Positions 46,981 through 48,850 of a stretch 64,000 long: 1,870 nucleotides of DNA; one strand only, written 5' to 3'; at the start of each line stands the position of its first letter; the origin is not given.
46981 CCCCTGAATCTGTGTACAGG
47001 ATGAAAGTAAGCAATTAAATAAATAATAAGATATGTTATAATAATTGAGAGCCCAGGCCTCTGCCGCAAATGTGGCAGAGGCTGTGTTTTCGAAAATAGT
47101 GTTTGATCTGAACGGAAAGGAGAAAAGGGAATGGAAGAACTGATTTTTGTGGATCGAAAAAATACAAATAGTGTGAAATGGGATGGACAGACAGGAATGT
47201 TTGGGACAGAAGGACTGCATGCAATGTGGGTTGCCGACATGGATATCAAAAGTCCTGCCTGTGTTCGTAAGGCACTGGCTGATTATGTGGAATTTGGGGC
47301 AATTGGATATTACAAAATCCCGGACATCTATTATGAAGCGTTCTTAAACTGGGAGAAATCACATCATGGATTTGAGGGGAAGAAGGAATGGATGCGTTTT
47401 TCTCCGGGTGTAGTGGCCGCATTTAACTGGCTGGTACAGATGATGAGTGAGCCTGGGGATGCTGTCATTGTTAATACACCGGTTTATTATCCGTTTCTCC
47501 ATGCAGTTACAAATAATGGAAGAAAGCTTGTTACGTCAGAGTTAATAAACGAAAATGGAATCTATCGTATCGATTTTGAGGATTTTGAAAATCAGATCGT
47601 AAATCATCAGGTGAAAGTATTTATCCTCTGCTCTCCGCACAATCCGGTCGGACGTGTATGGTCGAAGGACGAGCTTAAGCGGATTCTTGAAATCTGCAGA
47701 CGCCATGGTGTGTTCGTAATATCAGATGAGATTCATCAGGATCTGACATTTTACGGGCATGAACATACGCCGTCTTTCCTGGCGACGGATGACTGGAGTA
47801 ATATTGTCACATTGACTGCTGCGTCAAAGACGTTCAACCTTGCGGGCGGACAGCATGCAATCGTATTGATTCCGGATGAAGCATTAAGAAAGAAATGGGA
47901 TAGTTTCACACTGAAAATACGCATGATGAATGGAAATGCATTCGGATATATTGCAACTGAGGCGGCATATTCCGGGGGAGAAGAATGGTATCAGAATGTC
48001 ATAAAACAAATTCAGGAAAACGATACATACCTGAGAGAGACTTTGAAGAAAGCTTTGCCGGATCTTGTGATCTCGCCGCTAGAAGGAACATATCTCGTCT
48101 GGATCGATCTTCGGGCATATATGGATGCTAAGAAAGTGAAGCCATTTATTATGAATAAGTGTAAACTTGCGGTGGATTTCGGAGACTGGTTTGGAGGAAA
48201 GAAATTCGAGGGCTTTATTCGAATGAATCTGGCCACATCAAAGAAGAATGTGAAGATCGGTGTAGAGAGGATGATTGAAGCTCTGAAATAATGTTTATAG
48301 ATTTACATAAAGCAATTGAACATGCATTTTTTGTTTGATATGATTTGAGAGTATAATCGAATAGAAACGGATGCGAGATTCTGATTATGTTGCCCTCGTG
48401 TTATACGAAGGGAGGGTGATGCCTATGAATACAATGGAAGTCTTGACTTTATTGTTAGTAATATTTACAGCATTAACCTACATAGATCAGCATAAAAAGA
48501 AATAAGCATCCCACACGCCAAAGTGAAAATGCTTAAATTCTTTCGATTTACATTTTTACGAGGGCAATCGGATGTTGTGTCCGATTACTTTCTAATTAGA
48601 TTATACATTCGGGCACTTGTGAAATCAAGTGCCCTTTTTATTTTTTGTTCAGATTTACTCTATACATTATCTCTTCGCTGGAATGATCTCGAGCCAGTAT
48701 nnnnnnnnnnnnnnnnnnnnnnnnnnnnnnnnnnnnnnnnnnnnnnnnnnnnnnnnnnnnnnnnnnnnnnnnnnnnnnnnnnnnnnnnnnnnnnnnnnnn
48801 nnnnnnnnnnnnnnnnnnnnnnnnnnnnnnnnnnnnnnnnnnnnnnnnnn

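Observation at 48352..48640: Unannotated type I toxin-antitoxin-like module hidden in an intergenic gap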

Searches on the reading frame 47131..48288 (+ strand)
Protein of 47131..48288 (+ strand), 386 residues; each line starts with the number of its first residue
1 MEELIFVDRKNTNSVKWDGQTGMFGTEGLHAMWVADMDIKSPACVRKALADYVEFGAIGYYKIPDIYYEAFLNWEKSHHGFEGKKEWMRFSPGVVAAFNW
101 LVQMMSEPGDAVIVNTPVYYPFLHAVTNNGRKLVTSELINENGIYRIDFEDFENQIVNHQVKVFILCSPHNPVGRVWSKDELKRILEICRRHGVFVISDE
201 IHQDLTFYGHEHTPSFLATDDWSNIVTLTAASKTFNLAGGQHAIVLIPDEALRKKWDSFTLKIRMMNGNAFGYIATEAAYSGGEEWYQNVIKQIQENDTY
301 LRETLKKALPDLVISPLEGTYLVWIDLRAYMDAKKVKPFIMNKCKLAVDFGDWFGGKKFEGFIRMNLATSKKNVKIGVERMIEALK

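Call 11: find_related_loci(query=window:47131-48288:+, collection=genome_contigs, flank=4000)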
Query window:47131-48288:+ (386 aa) in genome_contigs; peptide patterns used: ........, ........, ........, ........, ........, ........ (x = any residue, [..] = any of these).
599 stretches matched a pattern (row limit reached: there are more); 558 encode a relative of the query (tblastn E <= 1e-3); the best 80 are kept; 80 distinct loci.
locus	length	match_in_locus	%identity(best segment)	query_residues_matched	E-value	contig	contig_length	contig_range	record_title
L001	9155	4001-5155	65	1-385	0e+0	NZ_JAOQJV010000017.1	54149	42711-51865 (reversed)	Dorea ammoniilytica strain Sanger_02 .13470_2_91.17, whole genome shotgun sequence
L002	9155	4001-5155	65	1-385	0e+0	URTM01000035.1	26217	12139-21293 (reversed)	uncultured Dorea sp. isolate UMGS1335 genome assembly, contig: NODE_1581_length_26217_cov_18.987463, whole genome shotgu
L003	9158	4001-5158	65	1-386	2e-177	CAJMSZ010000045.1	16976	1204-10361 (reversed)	TPA_asm: uncultured bacterium isolate SRR7721880-bin.41 genome assembly, contig: NODE_2914_length_16976_cov_8.121210, wh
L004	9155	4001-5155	64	1-385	1e-173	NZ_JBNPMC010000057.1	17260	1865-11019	Bariatricus sp. SGI.154 HD273_56, whole genome shotgun sequence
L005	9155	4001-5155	63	1-385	1e-173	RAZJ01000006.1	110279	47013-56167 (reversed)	Bacterium 1XD42-1 strain 1XD42-1 Scaffold6_1, whole genome shotgun sequence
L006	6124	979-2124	62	1-382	7e-174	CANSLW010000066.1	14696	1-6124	MAG TPA_asm: uncultured Dorea sp. isolate SRR13921778_bin.33_metawrap_v1.3_MAG genome assembly, contig: NODE.4127_length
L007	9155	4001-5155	63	1-385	8e-172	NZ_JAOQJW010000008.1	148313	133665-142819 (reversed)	Dorea amylophila strain H5_25 .14207_7_37.8, whole genome shotgun sequence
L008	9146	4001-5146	60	1-382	3e-170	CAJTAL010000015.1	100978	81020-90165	Lachnospiraceae bacterium isolate A13_5.CF.DSS genome assembly, contig: MGBC000028.15, whole genome shotgun sequence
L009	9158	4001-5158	63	1-386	1e-169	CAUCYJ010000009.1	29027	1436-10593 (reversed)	MAG TPA_asm: uncultured Lachnospiraceae bacterium isolate ERR9607186_bin.7_MetaWRAP_v1.3_MAG genome assembly, contig: ER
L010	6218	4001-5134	61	1-378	2e-169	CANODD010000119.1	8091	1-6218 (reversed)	MAG TPA_asm: uncultured Dorea sp. isolate SRR13921775_bin.42_metawrap_v1.3_MAG genome assembly, contig: NODE.3877_length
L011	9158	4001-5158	64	1-386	2e-167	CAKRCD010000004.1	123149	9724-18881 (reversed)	MAG: uncultured Bariatricus sp. isolate REFINED_METABAT215_TOP10_CONTIGS_1500_ASSEMBLY_K77_MERGED__Hadza_PheChl_Fiber-Ha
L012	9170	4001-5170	59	1-386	2e-167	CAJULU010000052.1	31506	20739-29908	MAG TPA_asm: uncultured Dorea sp. isolate MGBC143734 genome assembly, contig: MGBC143734.52, whole genome shotgun sequen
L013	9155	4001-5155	59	1-385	2e-167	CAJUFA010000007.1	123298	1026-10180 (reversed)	MAG TPA_asm: uncultured Dorea sp. isolate MGBC129937 genome assembly, contig: MGBC129937.7, whole genome shotgun sequenc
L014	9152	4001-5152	61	2-386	3e-165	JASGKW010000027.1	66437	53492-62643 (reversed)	MAG: Muricomes sp. isolate 5N624 JMF-2111-06-0005.ont.bin.624_26, whole genome shotgun sequence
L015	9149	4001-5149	60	3-385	2e-165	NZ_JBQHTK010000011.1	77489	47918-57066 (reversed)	Bariatricus sp. HCP28S3_D3 contig00011, whole genome shotgun sequence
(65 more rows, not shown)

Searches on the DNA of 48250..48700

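Call 7: search_rna_families(source=window, start=48250, end=48700, threshold=evalue, max_evalue=10)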
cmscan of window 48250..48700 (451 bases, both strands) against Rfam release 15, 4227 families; matches with E-value up to 10: 7.
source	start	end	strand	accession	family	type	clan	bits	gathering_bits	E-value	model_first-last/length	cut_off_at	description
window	48477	48641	+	RF00022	GcvB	Gene;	-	19.6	42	0.036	1-204/204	no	GcvB RNA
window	48471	48627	-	RF01882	TUG1_1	Gene; lncRNA;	-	18.9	80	5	1-145/145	no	Taurine upregulated gene 1 conserved region 1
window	48610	48667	-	RF02844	RefA9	Gene; antisense;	-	18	49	3.2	1-64/64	no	Enterococcus sRNA A9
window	48343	48368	+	RF01320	CRISPR-DR7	Gene; CRISPR;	CL00015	16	37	2.9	1-37/37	no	CRISPR RNA direct repeat element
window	48599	48677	-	RF01283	snoU30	Gene; snRNA; snoRNA; CD-box;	CL00052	16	45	4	1-86/86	no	Small nucleolar RNA U30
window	48573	48649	+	RF00519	suhB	Gene; sRNA;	CL00108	15.7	41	1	1-77/77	no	Makes More Granules Regulator RNA (mmgR)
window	48582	48644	+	RF02353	BjrC68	Gene; sRNA;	-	14.3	39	0.46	1-82/82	no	Bradyrhizobiaceae sRNA BjrC68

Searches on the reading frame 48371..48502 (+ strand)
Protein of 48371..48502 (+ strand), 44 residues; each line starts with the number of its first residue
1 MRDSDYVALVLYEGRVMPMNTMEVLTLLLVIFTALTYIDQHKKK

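Call 5: search_protein_families(library=pfam, proteins=[window:48371-48502:+], max_evalue=10)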
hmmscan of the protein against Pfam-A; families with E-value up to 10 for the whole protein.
seq(44 aa): 0 families

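Call 6: search_protein_families(library=ncbifam, proteins=[window:48371-48502:+], max_evalue=10)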
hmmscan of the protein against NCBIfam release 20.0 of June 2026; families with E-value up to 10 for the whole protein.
seq(44 aa): 0 families

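Call 17: find_homologous_proteins(query=window:48371-48502:+, max_evalue=10)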
Query seq(44 aa) (44 aa): 44 proteins with E <= 10 among 44 candidates.
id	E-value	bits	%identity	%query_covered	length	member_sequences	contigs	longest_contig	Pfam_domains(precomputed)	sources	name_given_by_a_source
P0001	5.3e-13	65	90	89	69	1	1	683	-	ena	-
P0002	3.1e-11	59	82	86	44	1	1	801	-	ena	-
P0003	1.3e-10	57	84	86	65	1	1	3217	-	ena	-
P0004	1.1e-8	52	79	77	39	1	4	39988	-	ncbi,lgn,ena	-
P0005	1.8e-8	51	76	84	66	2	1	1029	-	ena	-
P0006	6.8e-8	49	74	89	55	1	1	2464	-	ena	-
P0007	1.2e-7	48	72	82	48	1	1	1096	-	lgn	-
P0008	1.3e-7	48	65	95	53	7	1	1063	-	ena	-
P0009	1.6e-7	48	71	86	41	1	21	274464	-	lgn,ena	-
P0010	2.2e-7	48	75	80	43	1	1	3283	-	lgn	-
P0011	2.8e-7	47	67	98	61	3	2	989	-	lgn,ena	-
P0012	3.0e-7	47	90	66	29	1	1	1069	-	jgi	jgi:hypothetical protein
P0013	3.3e-7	47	67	95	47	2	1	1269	-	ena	-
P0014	4.0e-7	47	83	66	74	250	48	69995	-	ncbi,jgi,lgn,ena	-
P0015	5.2e-7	46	62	95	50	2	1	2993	-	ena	-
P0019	1.7e-6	45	86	66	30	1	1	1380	-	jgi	jgi:hypothetical protein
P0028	1.1e-5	42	79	64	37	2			-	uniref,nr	uniref:Uncharacterized protein n=1 Tax=Podoviridae sp. ctxqo3 TaxID=2827755 RepID=A0A8S5T0B9_9CAUD|n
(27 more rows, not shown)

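Call 42: search_protein_families(library=phrogs, proteins=[P0028, P0019], max_evalue=10)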
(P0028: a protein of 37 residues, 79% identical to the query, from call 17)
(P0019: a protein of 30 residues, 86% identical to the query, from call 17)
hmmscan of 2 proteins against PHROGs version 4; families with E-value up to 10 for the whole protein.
P0028 (37 aa): 0 families

P0019 (30 aa): 0 families

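Call 43: search_protein_families(library=padloc, proteins=[P0028, P0019], max_evalue=10)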
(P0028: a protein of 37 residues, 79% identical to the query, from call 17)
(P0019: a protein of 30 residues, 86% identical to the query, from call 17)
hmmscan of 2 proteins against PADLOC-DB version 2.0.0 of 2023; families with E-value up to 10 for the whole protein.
P0028 (37 aa): 0 families

P0019 (30 aa): 0 families

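Call 44: find_encoding_contigs(protein=P0014, flank=4000, max_places=4)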
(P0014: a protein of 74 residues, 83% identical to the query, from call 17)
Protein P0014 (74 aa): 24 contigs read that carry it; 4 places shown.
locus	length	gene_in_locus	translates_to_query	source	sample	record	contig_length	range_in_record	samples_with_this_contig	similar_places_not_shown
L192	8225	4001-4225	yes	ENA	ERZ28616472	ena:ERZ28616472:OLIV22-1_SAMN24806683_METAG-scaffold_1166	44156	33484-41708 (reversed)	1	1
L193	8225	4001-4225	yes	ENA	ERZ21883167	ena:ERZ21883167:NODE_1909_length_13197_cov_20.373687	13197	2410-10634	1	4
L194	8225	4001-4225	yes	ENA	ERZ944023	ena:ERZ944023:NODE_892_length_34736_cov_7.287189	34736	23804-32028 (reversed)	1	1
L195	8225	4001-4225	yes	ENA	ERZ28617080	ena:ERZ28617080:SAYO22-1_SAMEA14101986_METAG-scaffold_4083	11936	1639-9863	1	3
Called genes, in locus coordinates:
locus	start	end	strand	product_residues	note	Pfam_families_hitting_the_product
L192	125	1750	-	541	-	PF00118:Cpn60_TCP1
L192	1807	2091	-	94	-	PF00166:Cpn10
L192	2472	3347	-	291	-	PF01226:Form_Nir_trans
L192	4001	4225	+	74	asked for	-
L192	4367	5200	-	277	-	PF01869:BcrAD_BadFG, PF03630:Fumble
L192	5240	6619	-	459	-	PF18073:Zn_ribbon_LapB, PF08423:Rad51 (faint), PF13481:AAA_25, PF03796:DnaB_C (weak), PF06745:ATPase, PF23442:DUF7125 (weak), PF25199:nSTAND_NTPase5 (faint), PF13541:ChlI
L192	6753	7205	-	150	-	-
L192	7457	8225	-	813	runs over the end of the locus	PF02861:Clp_N, PF13191:AAA_16 (weak), PF00004:AAA, PF17871:AAA_lid_9, PF00004:AAA, PF07724:AAA_2, PF07728:AAA_5, PF10431:ClpB_D2-small, +6 more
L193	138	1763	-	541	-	PF00118:Cpn60_TCP1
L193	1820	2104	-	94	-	PF00166:Cpn10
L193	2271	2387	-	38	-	-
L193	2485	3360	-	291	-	PF01226:Form_Nir_trans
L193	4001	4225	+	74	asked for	-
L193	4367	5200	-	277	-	PF01869:BcrAD_BadFG, PF03630:Fumble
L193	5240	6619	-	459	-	PF18073:Zn_ribbon_LapB, PF08423:Rad51 (faint), PF13481:AAA_25, PF03796:DnaB_C (weak), PF06745:ATPase, PF23442:DUF7125 (weak), PF25199:nSTAND_NTPase5 (faint), PF13541:ChlI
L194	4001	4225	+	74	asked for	-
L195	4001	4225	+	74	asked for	-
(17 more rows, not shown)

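Call 50: search_protein_representatives(alignment_id=A3)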
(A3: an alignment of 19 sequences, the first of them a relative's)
Query: 19 sequences, 41 profile positions. Proteins with E-value up to 0.001 (for the whole library): 338; up to 1e-10: 150; up to 1e-30: 0. The best 150 are listed.
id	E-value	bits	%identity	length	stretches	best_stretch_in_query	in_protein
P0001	3.3e-20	87.3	-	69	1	3-41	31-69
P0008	1.1e-19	85.7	-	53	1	3-40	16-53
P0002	1.4e-19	85.3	-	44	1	1-41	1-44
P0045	1.5e-19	85.3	-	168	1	5-41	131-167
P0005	7.8e-19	83.0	-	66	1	6-41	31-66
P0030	1.5e-18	82.0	-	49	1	3-41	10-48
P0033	1.5e-18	82.0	-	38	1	4-40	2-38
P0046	2.5e-18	81.3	-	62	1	5-41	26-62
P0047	3.5e-18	80.9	-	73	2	4-41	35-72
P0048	4.5e-18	80.5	-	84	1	7-41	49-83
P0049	6.4e-18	80.0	-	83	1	8-41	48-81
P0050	1.1e-17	79.2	-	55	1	3-41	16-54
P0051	1.1e-17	79.2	-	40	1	5-41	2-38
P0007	1.7e-17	78.7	-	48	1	4-40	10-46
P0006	4.4e-17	77.3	-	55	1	6-41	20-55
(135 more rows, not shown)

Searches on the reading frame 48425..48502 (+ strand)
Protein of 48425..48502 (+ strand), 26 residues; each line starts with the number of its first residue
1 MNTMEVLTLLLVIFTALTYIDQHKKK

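Call 5: search_protein_families(library=pfam, proteins=[window:48425-48502:+], max_evalue=10)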
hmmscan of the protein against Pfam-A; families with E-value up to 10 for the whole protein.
seq(26 aa): 0 families

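Call 6: search_protein_families(library=ncbifam, proteins=[window:48425-48502:+], max_evalue=10)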
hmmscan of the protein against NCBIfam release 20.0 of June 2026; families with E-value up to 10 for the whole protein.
seq(26 aa): 0 families

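Call 21: find_related_loci(query=A1, collection=genome_contigs, flank=3000)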
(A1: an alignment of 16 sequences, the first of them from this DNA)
Query A1 (26 aa) in genome_contigs; peptide patterns used: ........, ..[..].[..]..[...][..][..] (x = any residue, [..] = any of these).
599 stretches matched a pattern (row limit reached: there are more); 438 encode a relative of the query (tblastn E <= 1e-3); the best 80 are kept; 80 distinct loci.
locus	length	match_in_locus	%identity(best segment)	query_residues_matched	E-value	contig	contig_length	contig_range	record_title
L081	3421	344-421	96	1-26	3e-13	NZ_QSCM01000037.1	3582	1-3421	Blautia sp. OF03-15BH OF03-15BH.Scaf37, whole genome shotgun sequence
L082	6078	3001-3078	96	1-26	6e-13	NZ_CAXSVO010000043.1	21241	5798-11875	Ruminococcus sp. 5_1_39BFAA isolate CC00328 CC00328_43_NODE_43_length_21241_cov_64.247968, whole genome shotgun sequence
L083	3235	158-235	100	1-26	1e-12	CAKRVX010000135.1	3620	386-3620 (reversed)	MAG: uncultured Blautia sp. isolate REFINED_METABAT215_TOP10_CONTIGS_1500_ASSEMBLY_K77_MERGED__Hadza_MoBio_hadza-E-H_G_1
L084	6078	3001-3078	96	1-26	5e-12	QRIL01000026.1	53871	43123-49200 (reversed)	Ruminococcus sp. AM22-13 AM22-13.Scaf26, whole genome shotgun sequence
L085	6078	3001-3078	88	1-26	3e-11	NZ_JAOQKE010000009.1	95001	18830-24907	Muricoprocola aceti strain Sanger_29 .12718_7_94.9, whole genome shotgun sequence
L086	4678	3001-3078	85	1-26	4e-11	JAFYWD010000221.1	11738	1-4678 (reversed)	MAG: Lachnospiraceae bacterium isolate RGIG7476 Water_buffalos_Colon-3__c224274, whole genome shotgun sequence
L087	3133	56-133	85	1-26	4e-11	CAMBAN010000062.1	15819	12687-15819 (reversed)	MAG: uncultured Lachnospiraceae bacterium isolate SRR17382097_bin.6_metaWRAP_v1.3_MAG genome assembly, contig: ERZ105446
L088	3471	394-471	88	1-26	4e-11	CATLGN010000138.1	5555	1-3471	MAG TPA_asm: uncultured Lachnospiraceae bacterium isolate MGG11150_1680015489 genome assembly, contig: ERR3199661_8395,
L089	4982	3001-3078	88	1-26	6e-11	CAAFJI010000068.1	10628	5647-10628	MAG TPA_asm: Lachnospiraceae bacterium, isolate HGM12015, WGS project CAAFJI010000000 data, contig: SRS1596800_141_k141_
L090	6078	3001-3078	88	1-26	5e-11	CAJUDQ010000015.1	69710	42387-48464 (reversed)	MAG TPA_asm: uncultured Lachnospiraceae bacterium isolate MGBC130214 genome assembly, contig: MGBC130214.15, whole genom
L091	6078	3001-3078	88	1-26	6e-11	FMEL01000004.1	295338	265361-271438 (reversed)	uncultured Ruminococcus sp. isolate 2789STDY5608882 genome assembly, contig: SCcontig000004, whole genome shotgun sequen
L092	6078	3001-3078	88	1-26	5e-11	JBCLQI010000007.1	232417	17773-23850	Lachnospiraceae bacterium 48-33 voucher GPTB0118 scaffold7, whole genome shotgun sequence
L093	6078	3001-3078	88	1-26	6e-11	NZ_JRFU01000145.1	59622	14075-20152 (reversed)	Eubacterium ramulus strain 21 contig145, whole genome shotgun sequence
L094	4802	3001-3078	88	1-26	5e-11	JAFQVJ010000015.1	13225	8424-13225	MAG: Lachnospiraceae bacterium isolate RGIG2185 Goat_Colon.Co__c392147, whole genome shotgun sequence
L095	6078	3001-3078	85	1-26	6e-11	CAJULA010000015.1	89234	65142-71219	MAG TPA_asm: uncultured Lachnospiraceae bacterium isolate MGBC154526 genome assembly, contig: MGBC154526.15, whole genom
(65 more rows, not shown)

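Call 22: find_related_loci(query=A1, collection=viral_contigs, flank=3000)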
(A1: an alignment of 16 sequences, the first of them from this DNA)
Query A1 (26 aa) in viral_contigs; peptide patterns used: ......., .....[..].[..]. (x = any residue, [..] = any of these).
91 stretches matched a pattern; 31 encode a relative of the query (tblastn E <= 1e-3); 31 distinct loci.
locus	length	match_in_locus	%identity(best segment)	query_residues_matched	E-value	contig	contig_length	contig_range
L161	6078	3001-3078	96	1-26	5e-13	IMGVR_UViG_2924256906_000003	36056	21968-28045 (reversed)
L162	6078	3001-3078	96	1-26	5e-13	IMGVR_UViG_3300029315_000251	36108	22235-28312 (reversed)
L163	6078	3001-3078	88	1-26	7e-12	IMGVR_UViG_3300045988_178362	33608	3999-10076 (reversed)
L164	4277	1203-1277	88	1-25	3e-11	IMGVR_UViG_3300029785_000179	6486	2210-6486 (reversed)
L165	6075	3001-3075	88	1-25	3e-11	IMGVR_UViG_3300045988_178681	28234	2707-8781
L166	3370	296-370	88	1-25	3e-11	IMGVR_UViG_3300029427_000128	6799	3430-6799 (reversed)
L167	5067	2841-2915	88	1-25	3e-11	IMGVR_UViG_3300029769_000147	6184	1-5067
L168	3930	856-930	88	1-25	3e-11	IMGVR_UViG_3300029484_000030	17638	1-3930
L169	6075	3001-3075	88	1-25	3e-11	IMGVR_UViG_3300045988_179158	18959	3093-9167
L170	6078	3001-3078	85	1-26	6e-11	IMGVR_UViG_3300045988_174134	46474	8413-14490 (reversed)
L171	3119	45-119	88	1-25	4e-11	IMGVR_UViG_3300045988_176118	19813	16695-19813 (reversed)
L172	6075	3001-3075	84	1-25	1e-10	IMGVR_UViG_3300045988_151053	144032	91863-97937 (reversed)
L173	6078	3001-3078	81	1-26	2e-10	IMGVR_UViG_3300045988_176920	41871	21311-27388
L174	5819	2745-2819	80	1-25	3e-10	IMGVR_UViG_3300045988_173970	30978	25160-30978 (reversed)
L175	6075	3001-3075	80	1-25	3e-10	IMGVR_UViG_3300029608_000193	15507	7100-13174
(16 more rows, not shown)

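Call 42: search_protein_families(library=phrogs, proteins=[window:48425-48502:+], max_evalue=10)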
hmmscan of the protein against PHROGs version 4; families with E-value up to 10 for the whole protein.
seq(26 aa): 0 families

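Call 43: search_protein_families(library=padloc, proteins=[window:48425-48502:+], max_evalue=10)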
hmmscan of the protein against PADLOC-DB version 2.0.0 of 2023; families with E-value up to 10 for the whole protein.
seq(26 aa): 0 families

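Call 65: search_protein_families(library=pfam, proteins=[L161:333-785:+, L161:874-1638:+, L161:3503-3910:-, L161:3942-4415:-, L161:4357-5337:-, L161:5644-6060:-], max_evalue=0.001)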
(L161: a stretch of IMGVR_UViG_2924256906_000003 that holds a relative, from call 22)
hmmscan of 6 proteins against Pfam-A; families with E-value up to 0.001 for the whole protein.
L161:333-785:+ (150 aa): 0 families

L161:874-1638:+ (254 aa): 0 families

L161:3503-3910:- (135 aa): 1 family
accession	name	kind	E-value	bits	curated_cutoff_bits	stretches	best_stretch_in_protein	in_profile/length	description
PF00216.26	Bac_DNA_binding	-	3.6e-09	37.2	22.4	1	29-100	17-88/90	Bacterial DNA-binding protein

L161:3942-4415:- (157 aa): 0 families

L161:4357-5337:- (326 aa): 0 families

L161:5644-6060:- (138 aa): 1 family
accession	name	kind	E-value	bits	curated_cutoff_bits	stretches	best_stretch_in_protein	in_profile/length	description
PF13884.11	Peptidase_S74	-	1.6e-07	31.9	22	1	5-59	1-57/58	Chaperone of endosialidase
